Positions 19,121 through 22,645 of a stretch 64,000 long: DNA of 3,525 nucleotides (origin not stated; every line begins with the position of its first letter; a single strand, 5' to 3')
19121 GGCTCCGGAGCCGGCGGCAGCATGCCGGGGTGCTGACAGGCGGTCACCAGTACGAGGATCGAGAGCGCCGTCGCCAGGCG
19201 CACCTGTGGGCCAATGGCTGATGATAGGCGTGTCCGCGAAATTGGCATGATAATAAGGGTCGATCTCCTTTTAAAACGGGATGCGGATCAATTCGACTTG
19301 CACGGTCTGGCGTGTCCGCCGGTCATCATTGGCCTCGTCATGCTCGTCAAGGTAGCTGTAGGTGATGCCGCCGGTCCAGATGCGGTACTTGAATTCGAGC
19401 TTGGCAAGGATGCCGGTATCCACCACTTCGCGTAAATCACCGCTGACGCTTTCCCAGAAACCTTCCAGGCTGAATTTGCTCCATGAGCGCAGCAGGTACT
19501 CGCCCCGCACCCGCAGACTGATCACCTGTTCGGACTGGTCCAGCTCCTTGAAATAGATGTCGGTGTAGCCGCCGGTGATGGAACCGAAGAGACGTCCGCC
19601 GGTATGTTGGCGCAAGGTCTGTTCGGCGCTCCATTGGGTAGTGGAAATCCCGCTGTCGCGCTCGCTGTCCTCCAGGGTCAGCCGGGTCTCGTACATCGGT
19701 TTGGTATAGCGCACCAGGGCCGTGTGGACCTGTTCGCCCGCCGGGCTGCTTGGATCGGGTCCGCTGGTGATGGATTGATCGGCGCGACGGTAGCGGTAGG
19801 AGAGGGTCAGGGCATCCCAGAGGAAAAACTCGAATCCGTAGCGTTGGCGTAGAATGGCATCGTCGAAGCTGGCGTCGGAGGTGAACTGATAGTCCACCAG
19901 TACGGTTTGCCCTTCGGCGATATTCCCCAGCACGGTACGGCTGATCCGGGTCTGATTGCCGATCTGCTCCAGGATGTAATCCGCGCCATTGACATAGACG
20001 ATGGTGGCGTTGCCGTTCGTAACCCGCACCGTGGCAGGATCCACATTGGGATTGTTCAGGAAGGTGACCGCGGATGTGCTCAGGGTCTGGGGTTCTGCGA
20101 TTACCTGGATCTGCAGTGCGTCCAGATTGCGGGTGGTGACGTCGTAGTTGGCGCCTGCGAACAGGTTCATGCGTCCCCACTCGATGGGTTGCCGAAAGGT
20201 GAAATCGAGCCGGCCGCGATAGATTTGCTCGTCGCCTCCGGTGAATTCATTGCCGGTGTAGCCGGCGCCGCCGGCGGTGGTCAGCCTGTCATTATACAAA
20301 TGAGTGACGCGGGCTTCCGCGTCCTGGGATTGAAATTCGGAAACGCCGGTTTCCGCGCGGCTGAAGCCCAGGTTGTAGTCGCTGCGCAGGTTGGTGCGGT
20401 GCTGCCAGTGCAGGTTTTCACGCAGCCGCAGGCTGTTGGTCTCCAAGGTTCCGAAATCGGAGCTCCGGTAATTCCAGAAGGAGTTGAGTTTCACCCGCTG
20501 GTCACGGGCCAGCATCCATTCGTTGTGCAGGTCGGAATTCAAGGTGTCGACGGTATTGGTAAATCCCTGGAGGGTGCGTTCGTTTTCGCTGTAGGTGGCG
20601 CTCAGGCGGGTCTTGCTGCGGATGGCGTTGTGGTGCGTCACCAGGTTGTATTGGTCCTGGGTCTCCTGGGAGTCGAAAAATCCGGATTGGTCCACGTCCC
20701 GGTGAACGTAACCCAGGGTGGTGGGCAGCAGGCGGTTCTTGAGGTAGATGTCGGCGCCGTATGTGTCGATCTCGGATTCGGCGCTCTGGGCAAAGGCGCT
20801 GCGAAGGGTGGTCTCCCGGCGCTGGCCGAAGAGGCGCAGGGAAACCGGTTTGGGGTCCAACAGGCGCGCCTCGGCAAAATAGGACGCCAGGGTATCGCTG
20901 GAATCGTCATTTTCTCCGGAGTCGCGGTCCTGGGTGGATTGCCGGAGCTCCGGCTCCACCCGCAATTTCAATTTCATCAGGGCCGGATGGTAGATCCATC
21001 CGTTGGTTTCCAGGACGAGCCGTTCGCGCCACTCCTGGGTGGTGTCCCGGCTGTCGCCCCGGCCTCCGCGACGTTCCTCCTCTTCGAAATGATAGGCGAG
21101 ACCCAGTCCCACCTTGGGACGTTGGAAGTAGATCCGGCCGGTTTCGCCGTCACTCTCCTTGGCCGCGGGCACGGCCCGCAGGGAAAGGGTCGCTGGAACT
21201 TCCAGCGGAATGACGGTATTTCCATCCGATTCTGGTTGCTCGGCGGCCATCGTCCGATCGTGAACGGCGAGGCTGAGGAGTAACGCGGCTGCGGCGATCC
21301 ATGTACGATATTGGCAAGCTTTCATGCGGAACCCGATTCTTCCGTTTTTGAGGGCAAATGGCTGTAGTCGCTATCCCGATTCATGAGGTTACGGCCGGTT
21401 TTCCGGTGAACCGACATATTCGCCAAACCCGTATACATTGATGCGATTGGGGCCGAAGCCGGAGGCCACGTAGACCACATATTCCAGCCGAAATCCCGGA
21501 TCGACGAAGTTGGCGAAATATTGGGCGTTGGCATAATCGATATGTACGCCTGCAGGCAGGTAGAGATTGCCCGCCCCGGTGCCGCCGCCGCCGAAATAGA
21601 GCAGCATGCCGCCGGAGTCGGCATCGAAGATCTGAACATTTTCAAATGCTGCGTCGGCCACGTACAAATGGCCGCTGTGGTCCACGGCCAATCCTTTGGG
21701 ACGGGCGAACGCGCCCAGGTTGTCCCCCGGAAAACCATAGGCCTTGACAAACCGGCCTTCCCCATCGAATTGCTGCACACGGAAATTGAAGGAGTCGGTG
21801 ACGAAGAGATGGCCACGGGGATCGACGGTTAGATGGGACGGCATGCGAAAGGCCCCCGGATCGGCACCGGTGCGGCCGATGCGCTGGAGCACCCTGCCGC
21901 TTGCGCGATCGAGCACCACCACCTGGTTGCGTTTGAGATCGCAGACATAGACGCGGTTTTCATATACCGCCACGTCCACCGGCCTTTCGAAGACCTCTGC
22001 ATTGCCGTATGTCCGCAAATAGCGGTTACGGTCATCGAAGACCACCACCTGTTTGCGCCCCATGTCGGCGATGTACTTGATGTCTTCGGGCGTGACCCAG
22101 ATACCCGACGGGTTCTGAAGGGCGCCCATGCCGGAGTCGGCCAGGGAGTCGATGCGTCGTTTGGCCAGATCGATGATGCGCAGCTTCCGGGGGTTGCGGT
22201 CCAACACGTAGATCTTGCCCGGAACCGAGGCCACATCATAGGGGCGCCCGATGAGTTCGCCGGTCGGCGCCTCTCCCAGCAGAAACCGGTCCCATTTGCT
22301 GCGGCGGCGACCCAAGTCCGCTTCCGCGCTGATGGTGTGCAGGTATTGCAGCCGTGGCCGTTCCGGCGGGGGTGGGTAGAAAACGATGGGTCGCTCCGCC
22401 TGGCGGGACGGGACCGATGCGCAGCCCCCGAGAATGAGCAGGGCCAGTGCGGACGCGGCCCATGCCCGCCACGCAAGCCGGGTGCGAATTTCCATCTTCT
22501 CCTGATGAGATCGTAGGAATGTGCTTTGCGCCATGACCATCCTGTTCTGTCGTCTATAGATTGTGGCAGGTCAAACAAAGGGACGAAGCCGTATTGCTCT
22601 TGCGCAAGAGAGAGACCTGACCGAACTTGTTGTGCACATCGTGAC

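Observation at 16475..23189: Outer-membrane sub-module: barrel flanked on both sides by NHL lipoproteins and by a 4-haem and a 12-haem cytochrome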

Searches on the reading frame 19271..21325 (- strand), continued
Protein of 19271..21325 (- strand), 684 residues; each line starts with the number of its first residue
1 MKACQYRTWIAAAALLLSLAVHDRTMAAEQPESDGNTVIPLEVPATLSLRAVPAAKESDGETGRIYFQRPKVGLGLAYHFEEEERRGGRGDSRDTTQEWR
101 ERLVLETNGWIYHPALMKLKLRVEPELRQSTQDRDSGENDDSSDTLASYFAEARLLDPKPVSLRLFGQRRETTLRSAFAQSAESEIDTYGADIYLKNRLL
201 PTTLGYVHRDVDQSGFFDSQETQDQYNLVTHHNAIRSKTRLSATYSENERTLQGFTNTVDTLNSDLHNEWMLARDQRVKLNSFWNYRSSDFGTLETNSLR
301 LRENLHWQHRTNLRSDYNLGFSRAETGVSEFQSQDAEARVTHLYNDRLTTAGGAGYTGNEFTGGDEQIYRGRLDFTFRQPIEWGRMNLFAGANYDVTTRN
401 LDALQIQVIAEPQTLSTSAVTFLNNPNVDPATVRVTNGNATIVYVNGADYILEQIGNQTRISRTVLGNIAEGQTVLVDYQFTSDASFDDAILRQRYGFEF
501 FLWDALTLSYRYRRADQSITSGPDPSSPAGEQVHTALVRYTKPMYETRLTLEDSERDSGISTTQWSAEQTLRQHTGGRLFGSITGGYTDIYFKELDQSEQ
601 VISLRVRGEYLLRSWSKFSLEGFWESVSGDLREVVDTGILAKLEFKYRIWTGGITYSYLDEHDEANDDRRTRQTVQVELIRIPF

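Call 85: find_related_loci(query=A1, collection=metagenome_contigs, flank=6000)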
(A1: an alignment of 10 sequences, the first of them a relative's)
Query A1 (684 aa) in metagenome_contigs; peptide patterns used: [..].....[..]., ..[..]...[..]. (x = any residue, [..] = any of these).
290 stretches matched a pattern; 17 encode a relative of the query (tblastn E <= 1e-3); 17 distinct loci.
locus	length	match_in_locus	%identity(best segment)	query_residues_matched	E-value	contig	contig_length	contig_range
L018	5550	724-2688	55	38-684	0e+0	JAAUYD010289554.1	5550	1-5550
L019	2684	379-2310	40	38-682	8e-162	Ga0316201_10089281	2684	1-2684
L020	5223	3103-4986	41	60-682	2e-152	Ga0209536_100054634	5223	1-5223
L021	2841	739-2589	41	65-682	4e-157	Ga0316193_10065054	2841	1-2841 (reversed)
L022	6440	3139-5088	40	29-682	2e-148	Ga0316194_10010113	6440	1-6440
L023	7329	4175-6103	38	44-682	2e-134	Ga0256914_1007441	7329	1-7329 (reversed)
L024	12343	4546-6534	37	12-682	2e-123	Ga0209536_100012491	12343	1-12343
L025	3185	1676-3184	42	38-538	3e-127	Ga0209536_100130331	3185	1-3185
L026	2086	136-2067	36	43-684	1e-127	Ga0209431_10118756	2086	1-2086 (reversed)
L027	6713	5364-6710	42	29-479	3e-101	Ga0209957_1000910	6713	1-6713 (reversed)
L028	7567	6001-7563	38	43-561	3e-100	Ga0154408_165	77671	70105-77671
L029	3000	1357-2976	35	63-604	4e-102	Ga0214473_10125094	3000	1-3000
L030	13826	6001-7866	38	63-682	3e-132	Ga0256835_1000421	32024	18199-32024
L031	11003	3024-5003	38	24-682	3e-142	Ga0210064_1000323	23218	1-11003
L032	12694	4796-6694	33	53-684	1e-93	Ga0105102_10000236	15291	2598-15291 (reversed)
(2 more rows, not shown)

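Call 88: search_protein_families(library=pfam, proteins=[window:19271-21325:-], max_evalue=10)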
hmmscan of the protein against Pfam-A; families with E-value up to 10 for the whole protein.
window:19271-21325:- (684 aa): 0 families

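Call 90: search_protein_families(library=pfam, alignment_id=A4, max_evalue=0.01)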
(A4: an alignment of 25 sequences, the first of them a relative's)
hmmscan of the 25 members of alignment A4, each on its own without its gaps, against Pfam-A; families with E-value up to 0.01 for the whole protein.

A. member 1, P0001 (684 aa): 0 families

B. families by the number of members that match (of 25 scanned): 1 family
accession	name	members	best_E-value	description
PF13557.12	Phenol_MetA_deg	1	0.006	Putative MetA-pathway of phenol degradation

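Call 91: search_protein_families(library=ncbifam, alignment_id=A4, max_evalue=0.01)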
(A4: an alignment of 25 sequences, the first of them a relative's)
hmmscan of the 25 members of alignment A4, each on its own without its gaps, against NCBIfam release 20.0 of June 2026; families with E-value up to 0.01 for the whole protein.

A. member 1, P0001 (684 aa): 1 family
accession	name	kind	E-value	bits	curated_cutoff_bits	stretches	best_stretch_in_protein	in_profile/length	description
NF007547.0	PRK10162.1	equivalog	0.0011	18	389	1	436-494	81-138/321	acetyl esterase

B. families by the number of members that match (of 25 scanned): 2 families
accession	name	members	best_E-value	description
NF052337.1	tail_tube_6XGR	12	6.3e-08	phage tail tube protein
NF007547.0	PRK10162.1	1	0.0011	acetyl esterase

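Call 92: search_protein_families(library=ncbifam, proteins=[P0013, P0015, P0016, P0017, P0018, P0019, P0020, P0021, P0023, P0024], max_evalue=0.01)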
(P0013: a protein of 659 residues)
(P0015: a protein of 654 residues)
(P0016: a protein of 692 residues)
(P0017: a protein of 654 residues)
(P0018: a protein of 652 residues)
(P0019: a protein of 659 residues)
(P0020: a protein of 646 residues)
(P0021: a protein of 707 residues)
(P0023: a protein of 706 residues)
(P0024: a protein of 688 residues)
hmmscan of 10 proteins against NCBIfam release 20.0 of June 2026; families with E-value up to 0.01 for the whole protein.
P0013 (659 aa): 0 families

P0015 (654 aa): 0 families

P0016 (692 aa): 0 families

P0017 (654 aa): 1 family
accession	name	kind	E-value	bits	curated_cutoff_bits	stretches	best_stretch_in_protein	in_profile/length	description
NF052337.1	tail_tube_6XGR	equivalog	0.00045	19.7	60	1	374-453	90-170/245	phage tail tube protein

P0018 (652 aa): 1 family
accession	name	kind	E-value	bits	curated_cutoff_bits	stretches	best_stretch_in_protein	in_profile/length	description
NF052337.1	tail_tube_6XGR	equivalog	1.6e-07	31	60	1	374-451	93-170/245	phage tail tube protein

P0019 (659 aa): 1 family
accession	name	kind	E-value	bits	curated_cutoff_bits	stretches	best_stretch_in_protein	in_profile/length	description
NF052337.1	tail_tube_6XGR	equivalog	6.3e-08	32.4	60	1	397-457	110-169/245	phage tail tube protein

P0020 (646 aa): 1 family
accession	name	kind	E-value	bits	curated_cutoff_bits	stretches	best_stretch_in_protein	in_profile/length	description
NF052337.1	tail_tube_6XGR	equivalog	3.7e-06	26.6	60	1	366-454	89-177/245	phage tail tube protein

P0021 (707 aa): 0 families

P0023 (706 aa): 1 family
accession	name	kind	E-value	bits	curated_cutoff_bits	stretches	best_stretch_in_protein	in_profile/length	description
NF052337.1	tail_tube_6XGR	equivalog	8.7e-06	25.4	60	1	432-507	97-172/245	phage tail tube protein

P0024 (688 aa): 1 family
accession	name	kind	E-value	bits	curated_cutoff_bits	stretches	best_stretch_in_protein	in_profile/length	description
NF052337.1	tail_tube_6XGR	equivalog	2.7e-05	23.7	60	1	424-484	108-167/245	phage tail tube protein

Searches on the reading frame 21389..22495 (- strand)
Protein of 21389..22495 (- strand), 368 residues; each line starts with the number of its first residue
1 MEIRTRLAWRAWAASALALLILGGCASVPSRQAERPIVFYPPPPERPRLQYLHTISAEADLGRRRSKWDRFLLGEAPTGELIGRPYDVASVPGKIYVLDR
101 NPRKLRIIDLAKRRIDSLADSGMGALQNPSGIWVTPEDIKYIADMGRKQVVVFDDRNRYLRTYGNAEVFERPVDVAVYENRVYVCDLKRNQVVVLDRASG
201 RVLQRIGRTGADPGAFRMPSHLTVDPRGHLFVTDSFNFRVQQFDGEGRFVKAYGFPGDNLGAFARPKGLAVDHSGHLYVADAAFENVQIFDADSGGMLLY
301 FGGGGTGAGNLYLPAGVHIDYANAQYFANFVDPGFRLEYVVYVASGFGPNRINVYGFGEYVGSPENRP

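Call 4: search_protein_families(library=pfam, proteins=[window:21389-22495:-], max_evalue=0.01)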
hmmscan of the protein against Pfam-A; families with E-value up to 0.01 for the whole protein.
window:21389-22495:- (368 aa): 5 families
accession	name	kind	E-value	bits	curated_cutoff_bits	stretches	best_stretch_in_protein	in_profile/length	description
PF01436.27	NHL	-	1.3e-19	69.5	20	2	216-243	1-28/28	NHL repeat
PF17170.10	DUF5128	-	8.3e-11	42.1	22.9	1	172-259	46-134/321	6-bladed beta-propeller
PF25021.1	TEN_NHL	-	3.2e-05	23.5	27.1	0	263-283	141-161/357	Teneurin NHL domain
PF08450.18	SGL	-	4e-05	23.8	26.3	0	230-295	148-214/246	SMP-30/Gluconolactonase/LRE-like region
PF16288.11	DUF4934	-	7.2e-05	23.3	27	0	174-231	28-83/102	Domain of unknown function (DUF4934)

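Call 5: search_protein_families(library=ncbifam, proteins=[window:21389-22495:-], max_evalue=0.01)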
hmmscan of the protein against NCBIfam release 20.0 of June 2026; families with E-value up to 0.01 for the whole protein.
window:21389-22495:- (368 aa): 6 families
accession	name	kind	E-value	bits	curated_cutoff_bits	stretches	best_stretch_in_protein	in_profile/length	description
NF035926.1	scyF_NHL_VPEP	equivalog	9.7e-34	117.1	350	2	179-302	162-284/376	scytonemin biosynthesis PEP-CTERM protein ScyF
NF033206.1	ScyE_fam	subfamily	8.7e-07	28.8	80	0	167-238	250-323/333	ScyD/ScyE family protein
NF047780.1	LIC12708_fam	subfamily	2.8e-06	26.5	150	0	137-248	66-151/391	LIC_12708 family protein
TIGR03866.1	PQQ_ABC_repeats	subfamily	0.00043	19.4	287.3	0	147-218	20-90/310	PQQ-dependent catabolism-associated beta-propeller protein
TIGR02276.1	beta_rpt_yvtn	repeat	0.0029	17.5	27.85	0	179-213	3-36/42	beta-propeller repeat protein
NF052280.1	7_blade_YncE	equivalog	0.007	15.2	400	0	178-207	226-255/338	7-bladed beta-propeller protein YncE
